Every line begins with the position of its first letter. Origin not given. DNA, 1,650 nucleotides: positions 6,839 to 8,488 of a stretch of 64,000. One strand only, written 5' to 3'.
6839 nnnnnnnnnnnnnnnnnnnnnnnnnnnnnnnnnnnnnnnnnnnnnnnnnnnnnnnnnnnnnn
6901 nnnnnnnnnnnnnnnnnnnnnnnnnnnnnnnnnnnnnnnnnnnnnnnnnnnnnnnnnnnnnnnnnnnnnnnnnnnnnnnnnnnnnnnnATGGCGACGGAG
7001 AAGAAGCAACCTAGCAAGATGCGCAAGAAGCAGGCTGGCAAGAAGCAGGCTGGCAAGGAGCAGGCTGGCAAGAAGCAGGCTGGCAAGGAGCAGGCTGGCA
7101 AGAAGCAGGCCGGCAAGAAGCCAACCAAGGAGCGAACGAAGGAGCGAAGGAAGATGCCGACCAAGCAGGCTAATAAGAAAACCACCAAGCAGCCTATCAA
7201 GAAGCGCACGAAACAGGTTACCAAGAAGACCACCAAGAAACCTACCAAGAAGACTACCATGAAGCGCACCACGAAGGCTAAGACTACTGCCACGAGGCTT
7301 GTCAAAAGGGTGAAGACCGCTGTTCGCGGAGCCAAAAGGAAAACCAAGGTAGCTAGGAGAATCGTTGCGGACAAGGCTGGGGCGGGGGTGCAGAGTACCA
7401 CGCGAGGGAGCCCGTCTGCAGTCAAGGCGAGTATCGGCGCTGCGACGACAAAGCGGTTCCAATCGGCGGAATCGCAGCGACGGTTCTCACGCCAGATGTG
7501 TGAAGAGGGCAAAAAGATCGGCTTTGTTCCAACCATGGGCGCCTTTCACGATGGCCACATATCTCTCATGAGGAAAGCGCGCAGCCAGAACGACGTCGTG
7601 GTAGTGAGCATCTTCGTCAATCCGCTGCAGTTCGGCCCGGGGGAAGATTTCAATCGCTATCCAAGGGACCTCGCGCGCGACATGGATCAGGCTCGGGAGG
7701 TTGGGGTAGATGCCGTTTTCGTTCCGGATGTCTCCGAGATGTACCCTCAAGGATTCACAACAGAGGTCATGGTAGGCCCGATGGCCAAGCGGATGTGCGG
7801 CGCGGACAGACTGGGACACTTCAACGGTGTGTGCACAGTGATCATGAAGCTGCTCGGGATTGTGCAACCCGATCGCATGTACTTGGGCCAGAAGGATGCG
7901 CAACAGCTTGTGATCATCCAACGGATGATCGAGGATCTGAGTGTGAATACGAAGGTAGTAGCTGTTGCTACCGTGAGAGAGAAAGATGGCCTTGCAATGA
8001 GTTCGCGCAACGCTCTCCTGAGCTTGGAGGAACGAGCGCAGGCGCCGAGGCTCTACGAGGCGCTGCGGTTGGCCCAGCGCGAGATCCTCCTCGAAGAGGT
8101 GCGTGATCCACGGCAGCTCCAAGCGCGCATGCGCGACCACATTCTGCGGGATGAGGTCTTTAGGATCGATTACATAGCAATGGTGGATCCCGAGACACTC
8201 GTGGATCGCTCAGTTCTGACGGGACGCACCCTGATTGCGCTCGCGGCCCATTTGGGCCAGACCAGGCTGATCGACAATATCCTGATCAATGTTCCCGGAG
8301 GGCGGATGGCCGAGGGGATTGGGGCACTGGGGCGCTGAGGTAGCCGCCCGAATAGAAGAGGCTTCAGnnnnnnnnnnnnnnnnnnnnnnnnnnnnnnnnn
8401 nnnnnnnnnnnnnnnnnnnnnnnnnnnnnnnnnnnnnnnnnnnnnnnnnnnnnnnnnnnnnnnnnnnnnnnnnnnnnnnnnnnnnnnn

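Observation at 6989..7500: PanC carrying a ~150-aa histone-H1-like lysine-rich N-terminal domain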

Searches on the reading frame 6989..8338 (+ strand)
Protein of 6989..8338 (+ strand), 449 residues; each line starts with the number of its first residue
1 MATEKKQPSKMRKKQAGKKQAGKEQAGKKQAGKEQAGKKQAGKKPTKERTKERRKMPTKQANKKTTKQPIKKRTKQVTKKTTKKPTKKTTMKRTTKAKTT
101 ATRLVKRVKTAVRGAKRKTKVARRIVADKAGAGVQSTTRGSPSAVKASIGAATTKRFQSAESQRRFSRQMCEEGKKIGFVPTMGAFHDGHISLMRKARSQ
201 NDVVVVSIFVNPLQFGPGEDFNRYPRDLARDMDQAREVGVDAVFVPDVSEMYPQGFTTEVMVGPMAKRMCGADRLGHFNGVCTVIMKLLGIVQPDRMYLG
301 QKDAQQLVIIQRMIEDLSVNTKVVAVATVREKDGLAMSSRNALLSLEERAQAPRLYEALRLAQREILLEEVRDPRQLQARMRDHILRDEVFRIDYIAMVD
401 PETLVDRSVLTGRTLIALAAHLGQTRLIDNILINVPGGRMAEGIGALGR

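Call 4: search_protein_families(library=pfam, proteins=[window:6989-8338:+], max_evalue=0.01)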
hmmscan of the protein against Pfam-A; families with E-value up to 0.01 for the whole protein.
window:6989-8338:+ (449 aa): 1 family
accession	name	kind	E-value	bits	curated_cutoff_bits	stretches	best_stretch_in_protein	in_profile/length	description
PF02569.21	Pantoate_ligase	-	5.3e-102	341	20.7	1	158-431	4-267/268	Pantoate-beta-alanine ligase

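Call 6: find_homologous_proteins(query=window:6989-8338:+, max_evalue=1e-20)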
Query window:6989-8338:+ (449 aa): 8000 proteins with E <= 1e-20 among 8000 candidates; the best 120 are listed.
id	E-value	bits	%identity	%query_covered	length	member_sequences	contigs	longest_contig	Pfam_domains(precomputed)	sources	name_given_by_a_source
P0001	9.1e-284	958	100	100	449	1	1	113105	PF02569.22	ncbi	-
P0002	6.0e-144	498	78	65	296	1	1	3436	PF02569.22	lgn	-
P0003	1.0e-137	477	72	65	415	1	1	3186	PF02569.22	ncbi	-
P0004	9.9e-137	474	71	64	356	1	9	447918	PF02569.22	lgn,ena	-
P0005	1.8e-134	467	70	66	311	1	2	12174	PF02569.22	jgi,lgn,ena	-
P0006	2.5e-134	466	66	72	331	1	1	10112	PF02569.22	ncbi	-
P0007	4.0e-134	466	70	66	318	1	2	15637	PF02569.22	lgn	-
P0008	5.4e-134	465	69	66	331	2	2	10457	PF02569.22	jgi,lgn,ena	-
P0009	2.4e-133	463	71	65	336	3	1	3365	PF02569.22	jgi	-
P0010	1.6e-132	460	69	67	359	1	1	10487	PF02569.22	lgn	-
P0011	4.2e-132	459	70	65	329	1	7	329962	PF02569.22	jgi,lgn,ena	-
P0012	5.6e-132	459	70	66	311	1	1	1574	PF02569.22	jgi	jgi:pantoate--beta-alanine ligase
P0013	5.6e-132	459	66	73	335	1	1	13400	PF02569.22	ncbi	-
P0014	5.8e-132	459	67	67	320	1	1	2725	PF02569.22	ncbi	-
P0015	1.6e-131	457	71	65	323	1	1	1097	PF02569.22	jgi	jgi:pantoate--beta-alanine ligase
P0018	6.7e-131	455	70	65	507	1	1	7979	PF02569.22,PF07382.17,PF02095.22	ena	-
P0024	1.6e-128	447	71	64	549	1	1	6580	PF02569.22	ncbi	-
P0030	5.5e-127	442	69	65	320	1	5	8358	PF02569.22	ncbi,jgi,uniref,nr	ncbi:MAG: pantoate--beta-alanine ligase [Candidatus Eisenbacteria bacterium]|uniref:Pantothenate syn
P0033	1.9e-126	440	69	66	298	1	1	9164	PF02569.22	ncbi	ncbi:MAG: pantoate--beta-alanine ligase [Candidatus Eisenbacteria bacterium]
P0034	2.7e-126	440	69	65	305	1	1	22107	PF02569.22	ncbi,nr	ncbi:MAG: pantoate--beta-alanine ligase [Candidatus Eisenbacteria bacterium]|nr:pantoate--beta-alani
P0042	3.4e-85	305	52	61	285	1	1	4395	PF02569.22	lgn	-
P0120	1.5e-79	286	49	60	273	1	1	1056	PF02569.22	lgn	-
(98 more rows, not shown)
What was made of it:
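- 6989..8338 (+): panC long form: 449 codons plus stop. An in-frame TTG at 6974 that overlaps the panB stop (TTGA) is a less likely alternative start 5 codons upstream. The identical 449-aa protein is in the public collection as P0001 (call 6).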

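Call 10: find_related_loci(query=A1, collection=genome_contigs, flank=4000)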
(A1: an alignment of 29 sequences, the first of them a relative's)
Query A1 (449 aa) in genome_contigs; peptide patterns used: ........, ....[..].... (x = any residue, [..] = any of these).
600 stretches matched a pattern (row limit reached: there are more); 600 encode a relative of the query (tblastn E <= 1e-3); the best 80 are kept; 80 distinct loci.
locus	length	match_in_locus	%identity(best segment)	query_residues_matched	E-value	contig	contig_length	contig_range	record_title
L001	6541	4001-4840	49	161-443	2e-82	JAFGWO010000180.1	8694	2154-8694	MAG: Proteobacteria bacterium isolate ZodW_Metabat.265 k87_11518668, whole genome shotgun sequence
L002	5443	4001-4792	49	170-433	1e-80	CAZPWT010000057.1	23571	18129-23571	MAG TPA_asm: uncultured Planctomycetia bacterium isolate binchicken_co200_325 genome assembly, contig: k141_1162829, who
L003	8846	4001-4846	49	155-437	3e-80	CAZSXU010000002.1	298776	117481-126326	MAG TPA_asm: uncultured bacterium isolate binchicken_co334_235 genome assembly, contig: NODE_12_length_298776_cov_91.248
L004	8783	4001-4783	49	172-433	2e-78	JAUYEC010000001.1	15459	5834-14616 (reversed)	MAG: Candidatus Omnitrophota bacterium isolate C20_metabat.bin.9 C20_k141_256970, whole genome shotgun sequence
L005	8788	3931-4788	47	150-435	2e-78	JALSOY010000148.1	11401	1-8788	MAG: candidate division WOR-3 bacterium isolate 356-284_metabat2_scaf2bin.015 356-284_scaffold_3202_c1, whole genome sho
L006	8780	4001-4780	50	175-434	1e-78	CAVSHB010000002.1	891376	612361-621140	MAG: uncultured Nitrospiraceae bacterium isolate MFD01476.bin.1.136 genome assembly, contig: contig_55726, whole genome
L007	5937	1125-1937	50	162-433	2e-78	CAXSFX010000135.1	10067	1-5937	MAG: uncultured Acidobacteriaceae bacterium isolate private_VT22_metawrap_bin.8 genome assembly, contig: private_VT22_me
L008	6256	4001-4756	51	173-430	2e-78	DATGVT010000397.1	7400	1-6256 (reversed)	MAG TPA_asm: Candidatus Acidiferrales bacterium isolate SMAG_U10563 k141_1862096, whole genome shotgun sequence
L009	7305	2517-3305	50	174-437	3e-78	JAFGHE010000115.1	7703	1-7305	MAG: Sedimentisphaerales bacterium isolate Zod_Metabat.1436 k87_4606873, whole genome shotgun sequence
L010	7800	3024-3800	49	173-433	1e-77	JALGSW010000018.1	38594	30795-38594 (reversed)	MAG: Candidatus Zipacnadia bacterium isolate AB_3033_Bin_59 AB_3033_Bin_59_scaffold_1147, whole genome shotgun sequence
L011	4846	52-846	49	172-436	2e-77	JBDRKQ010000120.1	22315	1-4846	MAG: Planctomycetota bacterium isolate MEGAHIT-group-1.728 k141_10861654, whole genome shotgun sequence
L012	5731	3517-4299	50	174-434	1e-77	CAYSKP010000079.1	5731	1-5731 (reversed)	MAG TPA_asm: uncultured Pirellulales bacterium isolate binchicken_co216_239 genome assembly, contig: k141_1484167, whole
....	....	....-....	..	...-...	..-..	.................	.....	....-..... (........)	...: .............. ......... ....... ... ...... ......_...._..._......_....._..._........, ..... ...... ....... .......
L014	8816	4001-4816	50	161-433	6e-77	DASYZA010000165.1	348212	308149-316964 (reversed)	MAG TPA_asm: Candidatus Sulfotelmatobacter sp. isolate SMAG_U6350 k141_76525, whole genome shotgun sequence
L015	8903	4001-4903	45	134-443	2e-76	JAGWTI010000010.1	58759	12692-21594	MAG: Nitrospirota bacterium isolate REEB37 contig-150_498, whole genome shotgun sequence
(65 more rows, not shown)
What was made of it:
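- Tried and rejected: Scan of species-representative genomes with the clade alignment (call 10).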

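Call 11: find_encoding_contigs(protein=P0001, flank=3000, max_places=2)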
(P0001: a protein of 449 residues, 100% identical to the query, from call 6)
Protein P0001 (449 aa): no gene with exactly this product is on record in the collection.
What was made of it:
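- Tried and rejected: Exact look-up of the window's own protein to name the source (call 11): not on record.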

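Call 12: find_encoding_contigs(protein=P0004, flank=4000, max_places=2)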
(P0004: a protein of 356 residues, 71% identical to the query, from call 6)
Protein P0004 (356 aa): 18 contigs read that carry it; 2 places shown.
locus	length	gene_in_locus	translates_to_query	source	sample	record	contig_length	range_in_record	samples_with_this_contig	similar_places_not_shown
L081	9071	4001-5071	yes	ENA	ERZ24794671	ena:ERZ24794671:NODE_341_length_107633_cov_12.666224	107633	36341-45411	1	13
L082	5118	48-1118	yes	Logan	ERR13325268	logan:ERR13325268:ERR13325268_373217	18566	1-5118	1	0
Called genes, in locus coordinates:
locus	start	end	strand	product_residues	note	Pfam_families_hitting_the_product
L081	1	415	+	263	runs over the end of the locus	PF03309:Pan_kinase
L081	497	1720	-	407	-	PF13439:Glyco_transf_4, PF13579:Glyco_trans_4_4, PF20706:GT4-conflict (weak), PF00534:Glycos_transf_1, PF13692:Glyco_trans_1_4, PF13524:Glyco_trans_1_2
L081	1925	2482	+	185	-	PF01288:HPPK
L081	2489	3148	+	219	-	PF01712:dNK, PF02223:Thymidylate_kin (faint), PF13238:AAA_18 (faint)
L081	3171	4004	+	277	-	PF02548:Pantoate_transf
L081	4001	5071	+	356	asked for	PF02569:Pantoate_ligase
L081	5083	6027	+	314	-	-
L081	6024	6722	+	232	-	PF13399:LytR_C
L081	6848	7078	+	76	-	PF02416:TatA_B_E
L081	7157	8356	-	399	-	PF01041:DegT_DnrJ_EryC1, PF01212:Beta_elim_lyase (weak), PF01053:Cys_Met_Meta_PP (weak)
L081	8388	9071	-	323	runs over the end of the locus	PF13480:Acetyltransf_6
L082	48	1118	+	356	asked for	PF02569:Pantoate_ligase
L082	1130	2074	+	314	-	-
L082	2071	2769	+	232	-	PF13399:LytR_C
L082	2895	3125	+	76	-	PF02416:TatA_B_E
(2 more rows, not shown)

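Call 13: find_encoding_contigs(protein=P0033, flank=4000, max_places=2)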
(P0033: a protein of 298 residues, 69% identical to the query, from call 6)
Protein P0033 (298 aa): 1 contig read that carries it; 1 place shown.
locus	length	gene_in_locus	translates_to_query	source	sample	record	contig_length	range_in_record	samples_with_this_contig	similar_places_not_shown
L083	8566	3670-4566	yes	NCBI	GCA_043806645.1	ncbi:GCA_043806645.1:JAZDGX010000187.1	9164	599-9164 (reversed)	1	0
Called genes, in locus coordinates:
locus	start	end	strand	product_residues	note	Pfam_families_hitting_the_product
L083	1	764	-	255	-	PF13439:Glyco_transf_4, PF13579:Glyco_trans_4_4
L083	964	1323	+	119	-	PF02152:FolB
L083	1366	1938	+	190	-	PF01288:HPPK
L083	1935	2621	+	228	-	PF01712:dNK, PF02223:Thymidylate_kin (faint), PF13238:AAA_18 (weak)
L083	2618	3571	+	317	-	PF02548:Pantoate_transf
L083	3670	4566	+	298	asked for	PF02569:Pantoate_ligase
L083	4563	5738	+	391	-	PF00483:NTP_transferase, PF01128:IspD, PF12804:NTP_transf_3, PF01230:HIT (weak)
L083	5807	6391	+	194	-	PF13399:LytR_C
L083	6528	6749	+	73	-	PF02416:TatA_B_E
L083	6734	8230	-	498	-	PF02446:Glyco_hydro_77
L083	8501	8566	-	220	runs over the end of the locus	?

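Call 23: find_encoding_contigs(protein=P0002, flank=3000, max_places=1)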
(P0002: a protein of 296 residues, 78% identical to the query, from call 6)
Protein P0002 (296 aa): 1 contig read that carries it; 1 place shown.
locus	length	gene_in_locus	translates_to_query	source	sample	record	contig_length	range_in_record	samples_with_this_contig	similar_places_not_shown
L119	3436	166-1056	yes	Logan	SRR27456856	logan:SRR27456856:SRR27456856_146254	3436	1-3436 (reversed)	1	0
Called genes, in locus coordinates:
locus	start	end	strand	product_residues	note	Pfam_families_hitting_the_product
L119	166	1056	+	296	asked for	PF02569:Pantoate_ligase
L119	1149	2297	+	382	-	PF00483:NTP_transferase, PF01128:IspD, PF12804:NTP_transf_3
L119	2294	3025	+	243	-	-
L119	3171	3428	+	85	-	PF02416:TatA_B_E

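Call 24: find_encoding_contigs(protein=P0003, flank=3000, max_places=1)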
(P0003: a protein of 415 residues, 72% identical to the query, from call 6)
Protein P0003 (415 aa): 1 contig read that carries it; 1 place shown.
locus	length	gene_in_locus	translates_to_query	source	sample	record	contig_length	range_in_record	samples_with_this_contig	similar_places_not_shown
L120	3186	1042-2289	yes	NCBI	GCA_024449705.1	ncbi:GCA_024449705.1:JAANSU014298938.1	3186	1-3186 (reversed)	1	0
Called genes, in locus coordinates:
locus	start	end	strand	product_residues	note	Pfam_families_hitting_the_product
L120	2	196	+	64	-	?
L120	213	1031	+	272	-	PF02548:Pantoate_transf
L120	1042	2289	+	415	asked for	PF02569:Pantoate_ligase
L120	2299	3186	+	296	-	?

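Call 25: find_encoding_contigs(protein=P0018, flank=3000, max_places=1)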
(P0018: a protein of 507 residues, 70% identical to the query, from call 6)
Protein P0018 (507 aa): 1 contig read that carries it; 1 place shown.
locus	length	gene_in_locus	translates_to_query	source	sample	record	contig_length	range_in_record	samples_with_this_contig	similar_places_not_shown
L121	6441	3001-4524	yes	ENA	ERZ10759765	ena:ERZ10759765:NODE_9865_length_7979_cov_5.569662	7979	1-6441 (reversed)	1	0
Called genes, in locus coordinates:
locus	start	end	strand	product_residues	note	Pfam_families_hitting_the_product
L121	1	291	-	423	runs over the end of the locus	PF13439:Glyco_transf_4, PF13579:Glyco_trans_4_4, PF20706:GT4-conflict, PF00534:Glycos_transf_1, PF13692:Glyco_trans_1_4, PF13524:Glyco_trans_1_2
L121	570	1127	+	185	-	PF01288:HPPK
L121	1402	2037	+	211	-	PF01712:dNK, PF13238:AAA_18 (faint)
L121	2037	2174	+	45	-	-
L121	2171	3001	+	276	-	PF02548:Pantoate_transf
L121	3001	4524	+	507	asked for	PF07382:HC2, PF02095:Extensin_1 (weak), PF02569:Pantoate_ligase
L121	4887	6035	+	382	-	PF00483:NTP_transferase, PF01128:IspD, PF12804:NTP_transf_3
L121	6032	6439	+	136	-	?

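Call 26: find_encoding_contigs(protein=P0024, flank=3000, max_places=1)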
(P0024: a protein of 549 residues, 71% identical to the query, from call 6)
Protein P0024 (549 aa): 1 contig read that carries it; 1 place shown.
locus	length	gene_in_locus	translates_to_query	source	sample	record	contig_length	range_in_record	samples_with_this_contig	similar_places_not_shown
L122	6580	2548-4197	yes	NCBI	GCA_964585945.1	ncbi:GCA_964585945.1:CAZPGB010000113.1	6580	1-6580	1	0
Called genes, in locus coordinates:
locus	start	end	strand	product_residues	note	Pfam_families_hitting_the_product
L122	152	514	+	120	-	PF02152:FolB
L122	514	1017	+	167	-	PF01288:HPPK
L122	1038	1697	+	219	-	PF01712:dNK, PF13238:AAA_18 (faint)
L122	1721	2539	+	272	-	PF02548:Pantoate_transf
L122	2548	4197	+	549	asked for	PF02569:Pantoate_ligase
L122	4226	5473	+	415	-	PF04677:CwfJ_C_1 (weak)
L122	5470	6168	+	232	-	PF13399:LytR_C (weak)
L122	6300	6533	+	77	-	PF02416:TatA_B_E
